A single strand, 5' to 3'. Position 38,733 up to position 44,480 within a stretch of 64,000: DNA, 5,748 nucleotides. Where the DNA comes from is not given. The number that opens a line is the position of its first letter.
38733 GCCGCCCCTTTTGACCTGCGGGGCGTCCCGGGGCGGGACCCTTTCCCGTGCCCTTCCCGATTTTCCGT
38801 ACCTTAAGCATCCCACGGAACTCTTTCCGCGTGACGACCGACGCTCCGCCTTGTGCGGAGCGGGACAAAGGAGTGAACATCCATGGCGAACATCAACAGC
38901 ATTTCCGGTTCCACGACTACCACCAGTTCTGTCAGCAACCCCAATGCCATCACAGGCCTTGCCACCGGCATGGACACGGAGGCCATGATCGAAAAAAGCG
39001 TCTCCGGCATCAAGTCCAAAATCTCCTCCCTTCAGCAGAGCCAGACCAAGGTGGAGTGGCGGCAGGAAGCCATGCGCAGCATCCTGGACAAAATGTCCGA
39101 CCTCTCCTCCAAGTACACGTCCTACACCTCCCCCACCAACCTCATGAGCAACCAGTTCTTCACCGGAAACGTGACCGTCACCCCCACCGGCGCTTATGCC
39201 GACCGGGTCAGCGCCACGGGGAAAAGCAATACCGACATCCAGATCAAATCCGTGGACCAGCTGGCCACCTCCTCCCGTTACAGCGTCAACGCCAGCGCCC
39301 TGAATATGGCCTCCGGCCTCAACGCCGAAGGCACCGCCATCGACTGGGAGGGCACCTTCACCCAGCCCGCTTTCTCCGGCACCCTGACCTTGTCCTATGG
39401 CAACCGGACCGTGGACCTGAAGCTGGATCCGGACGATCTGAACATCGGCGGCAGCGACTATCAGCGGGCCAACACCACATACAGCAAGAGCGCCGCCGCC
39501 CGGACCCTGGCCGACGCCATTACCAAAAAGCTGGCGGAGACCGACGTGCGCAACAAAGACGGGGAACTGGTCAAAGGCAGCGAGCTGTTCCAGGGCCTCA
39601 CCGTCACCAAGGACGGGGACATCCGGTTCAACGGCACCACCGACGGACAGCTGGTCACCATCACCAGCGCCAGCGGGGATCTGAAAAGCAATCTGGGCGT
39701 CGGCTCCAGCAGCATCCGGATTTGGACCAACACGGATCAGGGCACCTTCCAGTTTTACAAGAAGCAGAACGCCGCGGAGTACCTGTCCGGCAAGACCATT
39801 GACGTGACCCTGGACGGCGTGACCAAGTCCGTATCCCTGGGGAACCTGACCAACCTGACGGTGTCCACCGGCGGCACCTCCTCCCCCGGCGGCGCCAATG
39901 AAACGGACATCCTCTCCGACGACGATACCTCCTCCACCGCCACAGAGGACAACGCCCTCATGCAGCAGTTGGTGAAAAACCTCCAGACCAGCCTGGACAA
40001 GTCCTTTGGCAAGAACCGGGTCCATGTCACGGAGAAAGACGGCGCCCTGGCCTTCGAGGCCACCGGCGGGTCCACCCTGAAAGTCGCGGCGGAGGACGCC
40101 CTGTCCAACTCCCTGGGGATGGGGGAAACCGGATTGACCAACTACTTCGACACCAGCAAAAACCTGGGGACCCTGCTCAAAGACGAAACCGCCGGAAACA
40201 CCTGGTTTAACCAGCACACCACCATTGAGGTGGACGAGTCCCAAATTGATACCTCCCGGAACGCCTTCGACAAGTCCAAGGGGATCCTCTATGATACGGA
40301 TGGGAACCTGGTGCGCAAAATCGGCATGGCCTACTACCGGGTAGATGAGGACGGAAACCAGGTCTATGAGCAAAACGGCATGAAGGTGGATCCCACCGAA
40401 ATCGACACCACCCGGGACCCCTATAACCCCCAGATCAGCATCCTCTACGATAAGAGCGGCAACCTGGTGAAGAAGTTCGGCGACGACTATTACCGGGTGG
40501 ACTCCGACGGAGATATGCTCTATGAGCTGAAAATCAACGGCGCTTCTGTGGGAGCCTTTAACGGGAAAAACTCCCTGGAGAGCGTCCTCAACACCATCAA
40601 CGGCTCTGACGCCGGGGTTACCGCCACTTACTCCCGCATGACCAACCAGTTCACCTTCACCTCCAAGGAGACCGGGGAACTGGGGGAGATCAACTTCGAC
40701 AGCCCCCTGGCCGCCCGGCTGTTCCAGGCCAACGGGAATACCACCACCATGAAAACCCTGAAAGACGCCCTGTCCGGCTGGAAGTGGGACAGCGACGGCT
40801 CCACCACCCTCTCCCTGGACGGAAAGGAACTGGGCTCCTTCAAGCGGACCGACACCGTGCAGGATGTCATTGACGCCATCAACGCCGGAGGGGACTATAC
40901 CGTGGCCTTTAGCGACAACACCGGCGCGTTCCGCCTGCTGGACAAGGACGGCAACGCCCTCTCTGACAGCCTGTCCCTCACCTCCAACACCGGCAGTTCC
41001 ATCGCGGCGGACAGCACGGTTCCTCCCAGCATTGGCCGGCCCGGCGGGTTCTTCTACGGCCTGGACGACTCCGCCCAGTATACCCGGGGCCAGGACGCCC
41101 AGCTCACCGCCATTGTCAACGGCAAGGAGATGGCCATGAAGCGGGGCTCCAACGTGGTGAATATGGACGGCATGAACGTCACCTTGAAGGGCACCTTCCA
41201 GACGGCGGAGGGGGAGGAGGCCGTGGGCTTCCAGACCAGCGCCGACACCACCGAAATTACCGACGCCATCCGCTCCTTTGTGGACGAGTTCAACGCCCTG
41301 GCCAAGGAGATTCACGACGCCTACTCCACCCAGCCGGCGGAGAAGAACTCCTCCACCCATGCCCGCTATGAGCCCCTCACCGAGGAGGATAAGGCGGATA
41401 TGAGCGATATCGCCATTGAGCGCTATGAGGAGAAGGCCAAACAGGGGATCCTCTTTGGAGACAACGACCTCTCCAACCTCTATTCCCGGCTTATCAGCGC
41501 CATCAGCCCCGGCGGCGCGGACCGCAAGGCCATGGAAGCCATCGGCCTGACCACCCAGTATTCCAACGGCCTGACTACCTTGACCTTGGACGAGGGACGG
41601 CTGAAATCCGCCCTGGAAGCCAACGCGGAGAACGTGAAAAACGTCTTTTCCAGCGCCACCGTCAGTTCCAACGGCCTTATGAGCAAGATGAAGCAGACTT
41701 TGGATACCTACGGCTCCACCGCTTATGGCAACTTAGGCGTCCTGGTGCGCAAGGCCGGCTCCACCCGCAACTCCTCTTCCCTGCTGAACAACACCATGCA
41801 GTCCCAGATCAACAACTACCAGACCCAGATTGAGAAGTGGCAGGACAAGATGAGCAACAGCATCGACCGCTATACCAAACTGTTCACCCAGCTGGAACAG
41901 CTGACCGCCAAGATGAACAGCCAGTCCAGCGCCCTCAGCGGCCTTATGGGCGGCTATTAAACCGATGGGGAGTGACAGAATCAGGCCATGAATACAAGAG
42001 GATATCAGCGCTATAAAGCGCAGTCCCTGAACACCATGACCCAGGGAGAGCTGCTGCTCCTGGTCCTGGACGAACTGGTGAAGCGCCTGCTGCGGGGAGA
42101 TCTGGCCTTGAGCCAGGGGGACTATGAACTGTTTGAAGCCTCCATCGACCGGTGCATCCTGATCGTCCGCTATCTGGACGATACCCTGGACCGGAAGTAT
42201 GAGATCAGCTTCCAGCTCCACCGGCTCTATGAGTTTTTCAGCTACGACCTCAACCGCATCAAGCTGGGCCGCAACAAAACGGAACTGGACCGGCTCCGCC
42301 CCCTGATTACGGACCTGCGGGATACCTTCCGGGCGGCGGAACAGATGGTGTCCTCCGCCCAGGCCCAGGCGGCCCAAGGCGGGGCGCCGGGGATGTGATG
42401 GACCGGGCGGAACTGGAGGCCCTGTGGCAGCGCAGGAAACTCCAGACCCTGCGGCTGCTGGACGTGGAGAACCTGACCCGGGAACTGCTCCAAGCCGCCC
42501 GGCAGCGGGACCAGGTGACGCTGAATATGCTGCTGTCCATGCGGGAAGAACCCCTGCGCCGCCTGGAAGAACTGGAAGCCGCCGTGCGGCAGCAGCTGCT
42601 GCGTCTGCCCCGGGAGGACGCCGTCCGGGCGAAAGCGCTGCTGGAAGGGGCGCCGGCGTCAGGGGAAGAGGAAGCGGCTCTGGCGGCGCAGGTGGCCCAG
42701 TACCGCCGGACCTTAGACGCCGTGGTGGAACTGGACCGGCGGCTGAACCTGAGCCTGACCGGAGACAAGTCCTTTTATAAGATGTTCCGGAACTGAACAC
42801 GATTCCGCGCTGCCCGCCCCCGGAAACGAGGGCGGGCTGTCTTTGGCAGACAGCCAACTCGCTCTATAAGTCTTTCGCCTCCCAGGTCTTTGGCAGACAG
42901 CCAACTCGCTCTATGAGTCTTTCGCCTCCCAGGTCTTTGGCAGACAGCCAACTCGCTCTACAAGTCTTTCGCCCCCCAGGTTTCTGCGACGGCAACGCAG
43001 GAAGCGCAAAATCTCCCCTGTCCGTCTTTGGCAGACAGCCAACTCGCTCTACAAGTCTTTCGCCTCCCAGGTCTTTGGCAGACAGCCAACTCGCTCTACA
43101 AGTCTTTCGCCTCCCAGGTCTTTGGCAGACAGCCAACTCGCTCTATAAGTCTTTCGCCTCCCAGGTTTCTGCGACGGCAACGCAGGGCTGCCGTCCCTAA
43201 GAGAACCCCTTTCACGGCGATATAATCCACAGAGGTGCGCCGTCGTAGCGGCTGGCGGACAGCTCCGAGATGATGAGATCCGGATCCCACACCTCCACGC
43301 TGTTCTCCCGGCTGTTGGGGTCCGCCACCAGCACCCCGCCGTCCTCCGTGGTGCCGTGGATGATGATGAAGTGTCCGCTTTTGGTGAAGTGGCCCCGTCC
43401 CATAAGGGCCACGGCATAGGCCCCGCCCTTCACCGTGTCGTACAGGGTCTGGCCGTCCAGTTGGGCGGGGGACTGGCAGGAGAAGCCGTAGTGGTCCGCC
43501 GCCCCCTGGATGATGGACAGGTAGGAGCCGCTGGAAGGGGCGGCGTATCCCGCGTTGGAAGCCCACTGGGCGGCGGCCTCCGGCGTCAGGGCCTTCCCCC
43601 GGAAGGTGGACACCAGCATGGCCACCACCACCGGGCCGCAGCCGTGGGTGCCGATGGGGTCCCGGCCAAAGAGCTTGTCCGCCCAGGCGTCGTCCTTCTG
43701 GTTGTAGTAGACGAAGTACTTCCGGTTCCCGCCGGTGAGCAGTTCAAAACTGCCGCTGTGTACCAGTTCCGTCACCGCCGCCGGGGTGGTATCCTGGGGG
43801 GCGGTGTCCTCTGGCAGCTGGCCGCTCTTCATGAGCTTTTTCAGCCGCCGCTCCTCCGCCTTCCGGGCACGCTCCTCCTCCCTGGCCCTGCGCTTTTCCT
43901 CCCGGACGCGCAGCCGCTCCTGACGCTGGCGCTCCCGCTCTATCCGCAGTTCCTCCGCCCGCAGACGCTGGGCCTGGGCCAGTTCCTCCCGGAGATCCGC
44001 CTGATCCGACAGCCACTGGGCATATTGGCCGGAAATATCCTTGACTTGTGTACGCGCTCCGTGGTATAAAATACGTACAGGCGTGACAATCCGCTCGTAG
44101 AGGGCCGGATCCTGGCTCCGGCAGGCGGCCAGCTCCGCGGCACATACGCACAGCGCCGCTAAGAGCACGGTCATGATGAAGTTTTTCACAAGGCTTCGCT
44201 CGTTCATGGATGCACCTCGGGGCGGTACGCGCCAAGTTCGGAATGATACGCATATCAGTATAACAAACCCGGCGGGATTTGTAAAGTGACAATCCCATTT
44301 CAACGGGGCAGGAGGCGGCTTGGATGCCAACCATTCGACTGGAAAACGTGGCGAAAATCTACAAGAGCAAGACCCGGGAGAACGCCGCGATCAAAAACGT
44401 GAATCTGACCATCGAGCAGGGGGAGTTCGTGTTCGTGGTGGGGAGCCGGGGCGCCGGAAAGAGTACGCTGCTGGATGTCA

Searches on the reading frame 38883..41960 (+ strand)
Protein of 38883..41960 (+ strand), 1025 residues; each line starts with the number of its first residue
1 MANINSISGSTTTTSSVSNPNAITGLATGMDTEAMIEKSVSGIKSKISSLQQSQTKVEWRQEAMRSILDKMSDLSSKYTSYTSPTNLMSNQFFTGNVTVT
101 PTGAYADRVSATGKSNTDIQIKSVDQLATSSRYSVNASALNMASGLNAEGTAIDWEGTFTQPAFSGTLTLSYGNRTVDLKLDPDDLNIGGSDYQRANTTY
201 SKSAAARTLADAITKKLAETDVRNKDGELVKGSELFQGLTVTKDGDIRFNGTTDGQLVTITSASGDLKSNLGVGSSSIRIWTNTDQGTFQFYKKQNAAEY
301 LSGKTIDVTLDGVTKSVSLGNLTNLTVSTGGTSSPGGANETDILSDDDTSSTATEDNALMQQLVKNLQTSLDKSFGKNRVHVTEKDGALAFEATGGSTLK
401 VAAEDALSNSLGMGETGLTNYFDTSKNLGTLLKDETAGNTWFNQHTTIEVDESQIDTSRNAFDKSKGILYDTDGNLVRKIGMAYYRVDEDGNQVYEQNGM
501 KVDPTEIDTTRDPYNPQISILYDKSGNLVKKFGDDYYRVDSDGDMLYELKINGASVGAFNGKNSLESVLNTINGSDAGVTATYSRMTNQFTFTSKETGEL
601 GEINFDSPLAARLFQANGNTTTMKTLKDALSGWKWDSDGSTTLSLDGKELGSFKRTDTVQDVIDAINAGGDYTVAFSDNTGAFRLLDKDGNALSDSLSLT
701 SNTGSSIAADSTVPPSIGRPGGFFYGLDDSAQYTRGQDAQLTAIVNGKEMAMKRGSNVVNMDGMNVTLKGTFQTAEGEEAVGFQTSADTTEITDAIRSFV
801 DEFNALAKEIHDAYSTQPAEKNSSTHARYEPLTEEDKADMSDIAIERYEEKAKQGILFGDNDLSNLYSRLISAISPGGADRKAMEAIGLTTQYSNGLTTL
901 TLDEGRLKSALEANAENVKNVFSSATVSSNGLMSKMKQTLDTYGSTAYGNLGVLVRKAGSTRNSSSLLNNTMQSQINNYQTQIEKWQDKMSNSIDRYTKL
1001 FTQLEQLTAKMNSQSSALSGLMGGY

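Call 3: search_protein_families(library=pfam, proteins=[window:38883-41960:+], max_evalue=0.01)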
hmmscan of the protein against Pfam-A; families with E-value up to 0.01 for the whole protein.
window:38883-41960:+ (1025 aa): 3 families
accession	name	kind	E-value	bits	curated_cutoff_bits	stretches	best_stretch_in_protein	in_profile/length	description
PF07195.17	FliD_C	-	7e-34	117.7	25.4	1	736-1013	1-236/236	Flagellar hook-associated protein 2 C-terminus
PF02465.23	FliD_N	-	3.4e-09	37.6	24.8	1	28-130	1-96/97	Flagellar hook-associated protein 2 N-terminus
PF07196.18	Flagellin_IN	-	0.00044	20.8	22.7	1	559-595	17-54/55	Flagellin hook IN motif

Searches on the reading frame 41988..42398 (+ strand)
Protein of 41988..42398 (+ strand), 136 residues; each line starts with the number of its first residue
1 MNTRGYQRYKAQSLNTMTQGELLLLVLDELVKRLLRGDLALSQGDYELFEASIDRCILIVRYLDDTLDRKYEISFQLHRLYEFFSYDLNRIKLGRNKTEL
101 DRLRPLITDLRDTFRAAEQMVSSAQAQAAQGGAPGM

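Call 3: search_protein_families(library=pfam, proteins=[window:41988-42398:+], max_evalue=0.01)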
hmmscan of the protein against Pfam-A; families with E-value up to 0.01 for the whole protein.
window:41988-42398:+ (136 aa): 1 family
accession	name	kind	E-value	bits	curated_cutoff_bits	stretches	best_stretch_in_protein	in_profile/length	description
PF02561.19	FliS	-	3.7e-22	79.2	26.7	1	6-117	1-114/115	Flagellar protein FliS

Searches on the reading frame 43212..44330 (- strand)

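Call 3: search_protein_families(library=pfam, proteins=[window:43212-44330:-], max_evalue=0.01)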
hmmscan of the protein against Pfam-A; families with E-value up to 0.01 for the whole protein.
window:43212-44330:- (372 aa): 2 families
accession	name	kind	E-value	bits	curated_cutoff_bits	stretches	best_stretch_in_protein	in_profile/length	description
PF13529.12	Peptidase_C39_2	-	9e-13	49.4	24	1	206-339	3-143/143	Peptidase_C39 like family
PF03412.21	Peptidase_C39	-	0.00081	19.7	22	1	230-342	12-109/133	Peptidase C39 family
